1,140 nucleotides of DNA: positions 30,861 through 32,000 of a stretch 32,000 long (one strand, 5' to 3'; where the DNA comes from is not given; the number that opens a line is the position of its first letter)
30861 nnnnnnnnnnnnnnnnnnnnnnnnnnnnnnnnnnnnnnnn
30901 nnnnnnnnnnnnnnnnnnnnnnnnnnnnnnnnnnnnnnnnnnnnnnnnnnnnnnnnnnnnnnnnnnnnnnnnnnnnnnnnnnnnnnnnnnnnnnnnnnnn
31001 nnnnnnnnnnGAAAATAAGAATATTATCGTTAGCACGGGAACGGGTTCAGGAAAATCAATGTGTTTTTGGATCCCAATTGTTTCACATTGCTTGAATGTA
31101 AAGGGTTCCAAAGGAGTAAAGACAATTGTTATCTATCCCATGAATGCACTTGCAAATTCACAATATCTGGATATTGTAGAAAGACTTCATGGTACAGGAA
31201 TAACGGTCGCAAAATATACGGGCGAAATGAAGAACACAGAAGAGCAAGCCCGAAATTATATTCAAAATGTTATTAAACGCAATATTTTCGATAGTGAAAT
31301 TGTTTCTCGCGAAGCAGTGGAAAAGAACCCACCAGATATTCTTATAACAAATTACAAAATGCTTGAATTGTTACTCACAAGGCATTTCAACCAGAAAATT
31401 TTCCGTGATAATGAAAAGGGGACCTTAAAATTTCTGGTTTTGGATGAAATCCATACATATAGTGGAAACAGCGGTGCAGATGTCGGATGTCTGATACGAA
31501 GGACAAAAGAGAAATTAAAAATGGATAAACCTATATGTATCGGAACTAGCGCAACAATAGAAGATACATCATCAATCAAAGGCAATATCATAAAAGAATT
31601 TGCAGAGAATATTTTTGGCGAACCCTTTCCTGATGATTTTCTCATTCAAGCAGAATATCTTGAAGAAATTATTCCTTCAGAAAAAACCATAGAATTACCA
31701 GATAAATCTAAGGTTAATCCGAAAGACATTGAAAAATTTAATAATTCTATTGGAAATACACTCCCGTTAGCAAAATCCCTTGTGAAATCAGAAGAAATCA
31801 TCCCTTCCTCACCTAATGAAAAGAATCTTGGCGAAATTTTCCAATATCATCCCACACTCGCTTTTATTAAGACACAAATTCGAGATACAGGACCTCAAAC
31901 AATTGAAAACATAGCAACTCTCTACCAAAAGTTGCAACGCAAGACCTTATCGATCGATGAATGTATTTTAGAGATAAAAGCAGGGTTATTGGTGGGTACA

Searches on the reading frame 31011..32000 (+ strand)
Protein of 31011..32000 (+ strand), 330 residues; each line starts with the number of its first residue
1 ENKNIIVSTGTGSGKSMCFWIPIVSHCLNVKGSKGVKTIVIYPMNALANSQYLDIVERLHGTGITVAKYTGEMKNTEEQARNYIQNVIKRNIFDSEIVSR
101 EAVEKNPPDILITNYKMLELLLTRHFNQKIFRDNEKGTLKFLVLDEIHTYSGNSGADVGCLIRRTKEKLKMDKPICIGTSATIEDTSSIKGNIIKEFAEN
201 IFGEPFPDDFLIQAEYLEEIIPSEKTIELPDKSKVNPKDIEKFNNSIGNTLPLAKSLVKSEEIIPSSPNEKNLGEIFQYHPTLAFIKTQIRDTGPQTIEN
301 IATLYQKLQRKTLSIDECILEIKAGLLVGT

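Call 106: search_protein_families(library=pfam, proteins=[window:31011-32000:+], max_evalue=0.00001)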
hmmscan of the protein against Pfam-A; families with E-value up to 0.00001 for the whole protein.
window:31011-32000:+ (330 aa): 2 families
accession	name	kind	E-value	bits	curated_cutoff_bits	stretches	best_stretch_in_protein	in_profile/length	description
PF00270.35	DEAD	-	3e-23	82.8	26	1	2-185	14-162/167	DEAD/DEAH box helicase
PF04851.21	ResIII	-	2.1e-07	31.5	22.5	1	2-184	23-163/164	Type III restriction enzyme, res subunit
